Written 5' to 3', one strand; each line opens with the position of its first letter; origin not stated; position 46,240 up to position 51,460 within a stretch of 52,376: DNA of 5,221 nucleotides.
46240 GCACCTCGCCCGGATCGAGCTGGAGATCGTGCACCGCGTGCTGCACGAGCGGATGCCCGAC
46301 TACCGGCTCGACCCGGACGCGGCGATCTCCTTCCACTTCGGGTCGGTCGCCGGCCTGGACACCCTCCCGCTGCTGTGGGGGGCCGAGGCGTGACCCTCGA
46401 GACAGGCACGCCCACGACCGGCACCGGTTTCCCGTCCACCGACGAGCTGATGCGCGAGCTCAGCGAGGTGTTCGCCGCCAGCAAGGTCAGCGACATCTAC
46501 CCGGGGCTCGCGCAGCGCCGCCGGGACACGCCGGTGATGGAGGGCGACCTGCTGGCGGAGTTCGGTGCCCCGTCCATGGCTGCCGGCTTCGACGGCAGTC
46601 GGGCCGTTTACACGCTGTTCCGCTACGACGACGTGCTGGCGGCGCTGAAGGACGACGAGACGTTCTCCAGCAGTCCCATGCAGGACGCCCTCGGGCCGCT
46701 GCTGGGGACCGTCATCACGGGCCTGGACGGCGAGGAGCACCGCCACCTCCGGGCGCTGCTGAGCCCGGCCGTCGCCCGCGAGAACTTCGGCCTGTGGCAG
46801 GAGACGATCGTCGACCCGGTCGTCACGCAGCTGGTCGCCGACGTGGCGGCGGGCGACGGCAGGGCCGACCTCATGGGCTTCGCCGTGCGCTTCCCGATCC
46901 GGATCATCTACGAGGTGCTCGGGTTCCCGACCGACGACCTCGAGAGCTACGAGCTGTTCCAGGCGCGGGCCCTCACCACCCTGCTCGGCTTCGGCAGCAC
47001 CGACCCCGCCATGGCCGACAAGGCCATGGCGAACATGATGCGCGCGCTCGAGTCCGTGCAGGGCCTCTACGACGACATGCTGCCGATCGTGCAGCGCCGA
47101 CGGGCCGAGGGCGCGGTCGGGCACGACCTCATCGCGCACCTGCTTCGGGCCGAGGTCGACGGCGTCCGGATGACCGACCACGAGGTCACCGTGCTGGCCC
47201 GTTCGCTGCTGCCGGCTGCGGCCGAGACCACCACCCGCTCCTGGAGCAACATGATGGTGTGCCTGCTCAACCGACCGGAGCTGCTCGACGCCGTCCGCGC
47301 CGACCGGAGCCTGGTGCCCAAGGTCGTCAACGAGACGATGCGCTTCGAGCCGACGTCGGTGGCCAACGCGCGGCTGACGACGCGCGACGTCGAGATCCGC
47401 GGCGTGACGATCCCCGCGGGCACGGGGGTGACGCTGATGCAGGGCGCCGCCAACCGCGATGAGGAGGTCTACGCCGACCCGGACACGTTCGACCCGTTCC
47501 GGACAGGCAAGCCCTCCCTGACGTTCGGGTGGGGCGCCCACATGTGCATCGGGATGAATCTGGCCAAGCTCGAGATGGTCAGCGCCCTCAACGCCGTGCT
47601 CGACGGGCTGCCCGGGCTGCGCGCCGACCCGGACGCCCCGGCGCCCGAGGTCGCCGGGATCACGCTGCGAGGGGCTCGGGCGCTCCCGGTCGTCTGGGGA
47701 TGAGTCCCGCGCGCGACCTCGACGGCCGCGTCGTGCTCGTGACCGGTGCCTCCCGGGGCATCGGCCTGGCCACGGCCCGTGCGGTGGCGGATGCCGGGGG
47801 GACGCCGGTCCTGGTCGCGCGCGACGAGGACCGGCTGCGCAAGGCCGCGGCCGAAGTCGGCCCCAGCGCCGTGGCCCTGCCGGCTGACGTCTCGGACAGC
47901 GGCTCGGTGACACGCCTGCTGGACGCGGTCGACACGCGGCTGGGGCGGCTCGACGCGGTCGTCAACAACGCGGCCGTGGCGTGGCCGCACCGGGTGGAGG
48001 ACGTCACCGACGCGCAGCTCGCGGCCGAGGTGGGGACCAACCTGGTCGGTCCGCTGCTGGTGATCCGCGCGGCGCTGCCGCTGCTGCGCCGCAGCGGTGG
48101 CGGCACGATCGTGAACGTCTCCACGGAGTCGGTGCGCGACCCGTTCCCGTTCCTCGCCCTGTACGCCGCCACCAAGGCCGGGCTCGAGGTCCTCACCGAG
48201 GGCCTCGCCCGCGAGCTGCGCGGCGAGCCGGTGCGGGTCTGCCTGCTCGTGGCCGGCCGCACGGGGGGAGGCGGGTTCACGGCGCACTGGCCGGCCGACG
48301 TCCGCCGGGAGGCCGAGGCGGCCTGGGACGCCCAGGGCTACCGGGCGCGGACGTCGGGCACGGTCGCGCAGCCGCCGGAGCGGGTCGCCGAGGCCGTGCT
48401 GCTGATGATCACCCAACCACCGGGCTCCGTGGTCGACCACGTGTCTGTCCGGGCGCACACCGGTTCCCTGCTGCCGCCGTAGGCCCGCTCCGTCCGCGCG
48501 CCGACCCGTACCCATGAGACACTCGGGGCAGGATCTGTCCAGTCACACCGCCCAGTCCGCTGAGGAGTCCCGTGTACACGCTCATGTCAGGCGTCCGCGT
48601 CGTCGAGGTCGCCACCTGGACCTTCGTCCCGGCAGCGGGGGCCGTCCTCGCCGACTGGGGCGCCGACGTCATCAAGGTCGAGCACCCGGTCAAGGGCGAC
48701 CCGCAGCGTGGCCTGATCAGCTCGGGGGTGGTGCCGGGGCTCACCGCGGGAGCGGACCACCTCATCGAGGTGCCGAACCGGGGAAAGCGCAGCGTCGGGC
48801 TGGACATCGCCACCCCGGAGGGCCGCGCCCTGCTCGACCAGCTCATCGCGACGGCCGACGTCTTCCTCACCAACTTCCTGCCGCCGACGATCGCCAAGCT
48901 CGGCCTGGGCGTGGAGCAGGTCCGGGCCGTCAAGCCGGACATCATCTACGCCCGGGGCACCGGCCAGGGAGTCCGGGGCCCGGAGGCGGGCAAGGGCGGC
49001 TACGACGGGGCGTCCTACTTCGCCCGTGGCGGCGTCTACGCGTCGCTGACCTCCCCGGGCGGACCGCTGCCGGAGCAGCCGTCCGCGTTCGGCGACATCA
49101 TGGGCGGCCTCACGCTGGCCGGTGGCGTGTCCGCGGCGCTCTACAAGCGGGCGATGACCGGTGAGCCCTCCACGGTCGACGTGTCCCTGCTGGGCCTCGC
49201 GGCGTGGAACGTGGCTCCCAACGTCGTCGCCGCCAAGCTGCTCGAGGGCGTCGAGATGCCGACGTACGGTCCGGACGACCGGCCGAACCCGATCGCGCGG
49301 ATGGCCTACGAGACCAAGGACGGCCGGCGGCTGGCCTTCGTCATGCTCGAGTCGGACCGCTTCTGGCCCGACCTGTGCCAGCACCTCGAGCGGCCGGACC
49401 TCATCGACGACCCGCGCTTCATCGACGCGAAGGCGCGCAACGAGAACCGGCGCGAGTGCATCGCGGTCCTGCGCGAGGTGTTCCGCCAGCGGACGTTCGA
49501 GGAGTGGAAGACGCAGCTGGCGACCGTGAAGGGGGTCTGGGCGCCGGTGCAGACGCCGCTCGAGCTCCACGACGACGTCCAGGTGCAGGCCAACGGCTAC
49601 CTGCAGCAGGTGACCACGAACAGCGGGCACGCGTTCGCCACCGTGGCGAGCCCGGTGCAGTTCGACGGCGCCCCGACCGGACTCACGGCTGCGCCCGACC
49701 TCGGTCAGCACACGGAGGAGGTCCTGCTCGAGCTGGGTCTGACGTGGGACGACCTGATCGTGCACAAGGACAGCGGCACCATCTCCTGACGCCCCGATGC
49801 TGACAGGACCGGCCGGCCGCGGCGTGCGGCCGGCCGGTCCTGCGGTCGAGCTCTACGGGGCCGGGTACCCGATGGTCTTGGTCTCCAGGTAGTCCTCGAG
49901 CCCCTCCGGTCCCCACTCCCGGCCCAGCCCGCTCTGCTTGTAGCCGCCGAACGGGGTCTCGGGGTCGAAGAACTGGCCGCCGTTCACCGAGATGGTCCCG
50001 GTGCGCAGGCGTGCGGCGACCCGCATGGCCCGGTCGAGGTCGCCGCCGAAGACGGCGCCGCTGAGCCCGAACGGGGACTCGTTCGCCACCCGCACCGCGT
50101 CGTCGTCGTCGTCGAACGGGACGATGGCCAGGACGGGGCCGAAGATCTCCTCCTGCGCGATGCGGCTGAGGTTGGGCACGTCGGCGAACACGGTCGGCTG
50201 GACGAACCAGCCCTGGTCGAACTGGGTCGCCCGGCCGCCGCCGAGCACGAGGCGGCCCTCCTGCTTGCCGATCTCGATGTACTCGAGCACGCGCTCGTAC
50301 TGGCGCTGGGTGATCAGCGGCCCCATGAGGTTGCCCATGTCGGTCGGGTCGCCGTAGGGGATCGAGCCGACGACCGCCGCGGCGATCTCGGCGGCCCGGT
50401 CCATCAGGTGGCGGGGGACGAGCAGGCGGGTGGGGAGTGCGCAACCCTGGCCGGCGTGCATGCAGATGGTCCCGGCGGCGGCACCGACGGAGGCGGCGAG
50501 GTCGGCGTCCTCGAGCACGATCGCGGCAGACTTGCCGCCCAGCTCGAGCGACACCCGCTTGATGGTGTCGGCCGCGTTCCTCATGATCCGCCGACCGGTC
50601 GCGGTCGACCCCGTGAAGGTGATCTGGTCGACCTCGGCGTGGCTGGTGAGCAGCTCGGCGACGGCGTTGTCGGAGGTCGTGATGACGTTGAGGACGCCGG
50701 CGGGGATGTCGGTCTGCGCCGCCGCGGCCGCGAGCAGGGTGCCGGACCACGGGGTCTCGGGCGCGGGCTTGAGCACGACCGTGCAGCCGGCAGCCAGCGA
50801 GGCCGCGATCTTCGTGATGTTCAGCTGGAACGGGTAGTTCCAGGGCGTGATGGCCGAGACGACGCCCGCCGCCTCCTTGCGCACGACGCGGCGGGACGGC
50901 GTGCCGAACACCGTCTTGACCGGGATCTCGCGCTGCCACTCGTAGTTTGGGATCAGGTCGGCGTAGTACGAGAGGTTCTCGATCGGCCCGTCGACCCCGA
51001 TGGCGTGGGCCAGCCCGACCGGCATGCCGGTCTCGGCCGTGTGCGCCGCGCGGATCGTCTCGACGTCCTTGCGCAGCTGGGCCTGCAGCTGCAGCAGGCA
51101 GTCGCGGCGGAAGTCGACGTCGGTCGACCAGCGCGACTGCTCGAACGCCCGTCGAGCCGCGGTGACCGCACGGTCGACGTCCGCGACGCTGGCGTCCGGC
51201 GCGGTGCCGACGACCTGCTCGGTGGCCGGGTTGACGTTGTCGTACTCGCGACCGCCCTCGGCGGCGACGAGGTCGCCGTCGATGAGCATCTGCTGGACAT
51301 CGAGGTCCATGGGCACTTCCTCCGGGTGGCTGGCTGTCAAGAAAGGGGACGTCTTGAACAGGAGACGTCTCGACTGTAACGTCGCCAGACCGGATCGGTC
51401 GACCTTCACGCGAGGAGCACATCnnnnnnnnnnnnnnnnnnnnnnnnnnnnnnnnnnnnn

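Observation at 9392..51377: Island-wide family of 20-bp (GA)ACAG-N12-CTGT(TC)-like elements in promoter regions, suggesting one regulon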

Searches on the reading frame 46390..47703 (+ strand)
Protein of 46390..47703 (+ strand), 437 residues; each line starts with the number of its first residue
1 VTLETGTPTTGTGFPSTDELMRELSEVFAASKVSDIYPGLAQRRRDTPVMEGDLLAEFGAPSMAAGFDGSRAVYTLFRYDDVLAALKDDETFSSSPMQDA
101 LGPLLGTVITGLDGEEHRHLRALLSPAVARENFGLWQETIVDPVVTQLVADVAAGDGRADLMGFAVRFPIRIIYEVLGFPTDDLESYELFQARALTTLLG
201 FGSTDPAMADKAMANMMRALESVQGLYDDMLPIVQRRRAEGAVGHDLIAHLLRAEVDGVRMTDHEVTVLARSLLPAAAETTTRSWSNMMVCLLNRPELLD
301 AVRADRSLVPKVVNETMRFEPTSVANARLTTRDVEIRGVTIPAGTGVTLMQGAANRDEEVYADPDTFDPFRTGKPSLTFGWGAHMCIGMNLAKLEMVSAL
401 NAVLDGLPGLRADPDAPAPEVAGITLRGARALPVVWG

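Call 14: search_protein_families(library=pfam, proteins=[window:46390-47703:+])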
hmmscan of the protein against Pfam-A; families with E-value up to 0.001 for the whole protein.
window:46390-47703:+ (437 aa): 1 family
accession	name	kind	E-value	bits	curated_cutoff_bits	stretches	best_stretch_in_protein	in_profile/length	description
PF00067.27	p450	-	7.4e-35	121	22.8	1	68-404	41-429/462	Cytochrome P450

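Call 33: search_protein_families(library=ncbifam, proteins=[window:46390-47703:+], max_evalue=0.00001)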
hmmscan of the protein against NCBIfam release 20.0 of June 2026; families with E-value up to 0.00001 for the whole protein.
window:46390-47703:+ (437 aa): 9 families
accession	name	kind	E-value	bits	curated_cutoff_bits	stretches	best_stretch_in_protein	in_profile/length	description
TIGR04538.1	P450_cycloAA_1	subfamily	4.4e-47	160.8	500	1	67-432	26-390/395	cytochrome P450, cyclodipeptide synthase-associated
TIGR04458.1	CYP450_TxtE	equivalog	1.5e-31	109.5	500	1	30-433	7-399/403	4-nitrotryptophan synthase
TIGR04515.1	P450_rel_GT_act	subfamily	1.5e-30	106.8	343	1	101-416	85-368/386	P450-derived glycosyltransferase activator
NF041177.1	Cyp119_Thmprot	equivalog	7.7e-30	103.9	680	1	113-401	72-334/368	cytochrome P450 Cyp119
NF045816.1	PentlenlactSyn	equivalog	9.9e-29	100.2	700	1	73-411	38-370/396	pentalenolactone synthase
NF041802.1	P450_SolI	exception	5.5e-20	71.2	850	1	232-399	221-387/424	solanimycin biosynthesis cytochrome P450 SolI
NF050147.1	aminopyruv_ApyO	equivalog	6.4e-20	71.2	525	1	81-403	46-389/444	RiPP biosynthesis cytochrome P450 ApyO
NF051859.1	AlbFlvMonOxTrpSyn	equivalog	1.3e-15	57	700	1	69-371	60-382/457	bifunctional albaflavenone monooxygenase/terpene synthase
NF045812.1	PentlenOxigase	equivalog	5.9e-15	55.1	800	1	232-426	207-427/444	pentalenene oxygenase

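Call 55: search_solved_structures(query=window:46390-47703:+, max_evalue=1e-30)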
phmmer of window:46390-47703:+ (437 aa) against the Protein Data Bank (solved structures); distinct sequences matched with E-value up to 1e-30: 94 (the best 60 are shown).
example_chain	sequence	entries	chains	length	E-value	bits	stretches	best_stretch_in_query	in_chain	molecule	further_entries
4ggv_A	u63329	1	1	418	3e-52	181.2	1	61-418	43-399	Cytochrome P450 superfamily protein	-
4e2p_A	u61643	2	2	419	2.6e-46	161.6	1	61-434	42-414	Cytochrome P450 107B1 (P450CVIIB1)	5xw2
5z9i_A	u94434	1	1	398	8.4e-43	150.1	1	61-435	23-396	Putative P450-like enzyme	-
5z9j_A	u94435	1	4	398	5.9e-42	147.3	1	61-435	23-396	Putative P450-like enzyme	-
2jjn_A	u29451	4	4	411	2e-41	145.6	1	72-436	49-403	CYTOCHROME P450 113A1 | ERYTHROMYCIN B/D C-12 HYDROXYLASE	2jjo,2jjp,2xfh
2wio_A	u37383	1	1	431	2e-41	145.5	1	72-436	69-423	ERYTHROMYCIN B/D C-12 HYDROXYLASE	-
3zkp_A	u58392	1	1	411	2.1e-41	145.5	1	72-436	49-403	ERYTHROMYCIN C-12 HYDROXYLASE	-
5vws_A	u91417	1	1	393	6.2e-41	143.9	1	72-405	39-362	Cytochrome P450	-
3cv8_A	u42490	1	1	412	6.8e-41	143.8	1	83-436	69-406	Cytochrome P450-SU1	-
2zbx_A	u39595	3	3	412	9.4e-41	143.3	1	83-436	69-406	Cytochrome P450-SU1 | Vitamin D3 dihydroxylase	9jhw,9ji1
4z5p_A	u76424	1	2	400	1e-40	143.2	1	74-436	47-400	Cytochrome P450 hydroxylase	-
2zby_A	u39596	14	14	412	1e-40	143.2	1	83-436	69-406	Cytochrome P450-SU1 | Vitamin D3 dihydroxylase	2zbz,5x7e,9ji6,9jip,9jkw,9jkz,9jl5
4wpz_A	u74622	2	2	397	1.1e-40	143.1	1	93-436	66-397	Cytochrome P450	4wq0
3cv9_A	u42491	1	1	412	1.8e-40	142.4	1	88-436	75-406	Cytochrome P450-SU1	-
9vgn_A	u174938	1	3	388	1.6e-39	139.3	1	66-416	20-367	Cytochrome P450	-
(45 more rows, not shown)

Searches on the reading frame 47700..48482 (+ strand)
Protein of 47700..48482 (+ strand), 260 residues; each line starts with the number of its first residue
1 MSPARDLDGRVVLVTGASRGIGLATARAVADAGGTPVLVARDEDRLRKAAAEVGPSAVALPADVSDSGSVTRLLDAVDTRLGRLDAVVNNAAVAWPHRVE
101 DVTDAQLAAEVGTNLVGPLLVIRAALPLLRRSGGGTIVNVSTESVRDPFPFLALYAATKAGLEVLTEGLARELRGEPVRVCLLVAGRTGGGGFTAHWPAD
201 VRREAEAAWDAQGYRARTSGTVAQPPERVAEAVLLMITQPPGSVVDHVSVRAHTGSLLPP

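Call 14: search_protein_families(library=pfam, proteins=[window:47700-48482:+])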
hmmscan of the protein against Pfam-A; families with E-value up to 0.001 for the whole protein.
window:47700-48482:+ (260 aa): 5 families
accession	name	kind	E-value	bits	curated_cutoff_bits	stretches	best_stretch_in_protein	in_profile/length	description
PF00106.31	adh_short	-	5e-43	147.3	26.6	1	10-187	1-181/195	short chain dehydrogenase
PF13561.12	adh_short_C2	-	1.5e-34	120.1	27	1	16-188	1-176/236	Enoyl-(Acyl carrier protein) reductase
PF08659.16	KR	-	3.5e-08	34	22.6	1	12-109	3-107/180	KR domain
PF23441.1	SDR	-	5.4e-06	26.4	27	1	45-187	51-193/258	SDR-like rossmann domain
PF01370.27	Epimerase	-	0.00059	19.8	20.9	0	12-145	1-118/240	NAD dependent epimerase/dehydratase family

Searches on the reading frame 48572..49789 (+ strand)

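Call 14: search_protein_families(library=pfam, proteins=[window:48572-49789:+])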
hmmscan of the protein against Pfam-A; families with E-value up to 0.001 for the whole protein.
window:48572-49789:+ (405 aa): 1 family
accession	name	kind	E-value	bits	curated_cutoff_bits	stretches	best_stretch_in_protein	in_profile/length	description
PF02515.22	CoA_transf_3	-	1.2e-90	304.8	23.3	1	5-381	1-366/366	CoA-transferase family III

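Call 33: search_protein_families(library=ncbifam, proteins=[window:48572-49789:+], max_evalue=0.00001)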
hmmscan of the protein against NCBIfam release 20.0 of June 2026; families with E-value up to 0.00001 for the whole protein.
window:48572-49789:+ (405 aa): 7 families
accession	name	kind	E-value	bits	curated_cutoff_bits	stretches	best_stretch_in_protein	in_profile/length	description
NF052585.1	SucGlutTfsCaiB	equivalog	1e-47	162.6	750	1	5-388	8-388/394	succinate--glutarate CoA-transferase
NF003809.0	PRK05398.1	subfamily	2.3e-47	161.5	442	2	3-206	3-200/416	formyl-CoA transferase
TIGR03253.1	oxalate_frc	equivalog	1.3e-46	159.1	504.2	2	5-206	4-199/416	formyl-CoA transferase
NF041294.1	Scnl_mescCoAtase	equivalog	1.9e-33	116.1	700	1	5-385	4-380/381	succinyl-CoA:mesaconate CoA-transferase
NF008511.0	PRK11430.1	equivalog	5.1e-31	108.1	522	1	6-384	11-375/381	CoA:oxalate CoA-transferase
TIGR04253.1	mesacon_CoA_iso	equivalog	1.8e-21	76.6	725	1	4-391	2-387/403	2-methylfumaryl-CoA isomerase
NF002914.1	PRK03525.1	equivalog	3.1e-21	75.8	413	1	2-403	7-396/400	L-carnitine CoA-transferase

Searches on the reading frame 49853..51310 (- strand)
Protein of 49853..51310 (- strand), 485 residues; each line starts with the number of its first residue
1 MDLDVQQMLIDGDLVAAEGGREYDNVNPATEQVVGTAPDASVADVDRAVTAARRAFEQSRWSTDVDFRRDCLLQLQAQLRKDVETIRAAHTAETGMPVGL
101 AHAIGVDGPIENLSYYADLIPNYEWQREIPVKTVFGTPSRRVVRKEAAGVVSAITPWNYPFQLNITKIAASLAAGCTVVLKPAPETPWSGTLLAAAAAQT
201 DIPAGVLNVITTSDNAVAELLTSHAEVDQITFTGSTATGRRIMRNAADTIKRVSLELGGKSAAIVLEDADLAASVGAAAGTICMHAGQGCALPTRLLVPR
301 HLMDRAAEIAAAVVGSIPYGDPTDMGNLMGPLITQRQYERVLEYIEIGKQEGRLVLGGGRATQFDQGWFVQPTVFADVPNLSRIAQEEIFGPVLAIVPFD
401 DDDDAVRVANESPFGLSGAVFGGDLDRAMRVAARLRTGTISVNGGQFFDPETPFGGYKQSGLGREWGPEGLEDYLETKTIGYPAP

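Call 14: search_protein_families(library=pfam, proteins=[window:49853-51310:-])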
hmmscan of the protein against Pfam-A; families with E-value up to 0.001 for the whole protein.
window:49853-51310:- (485 aa): 2 families
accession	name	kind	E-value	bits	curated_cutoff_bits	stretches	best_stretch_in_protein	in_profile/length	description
PF00171.27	Aldedh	-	1.7e-150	502.1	23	1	17-480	4-461/461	Aldehyde dehydrogenase family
PF05893.19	LuxC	-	0.00059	19.3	21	1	147-314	88-256/401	Acyl-CoA reductase (LuxC)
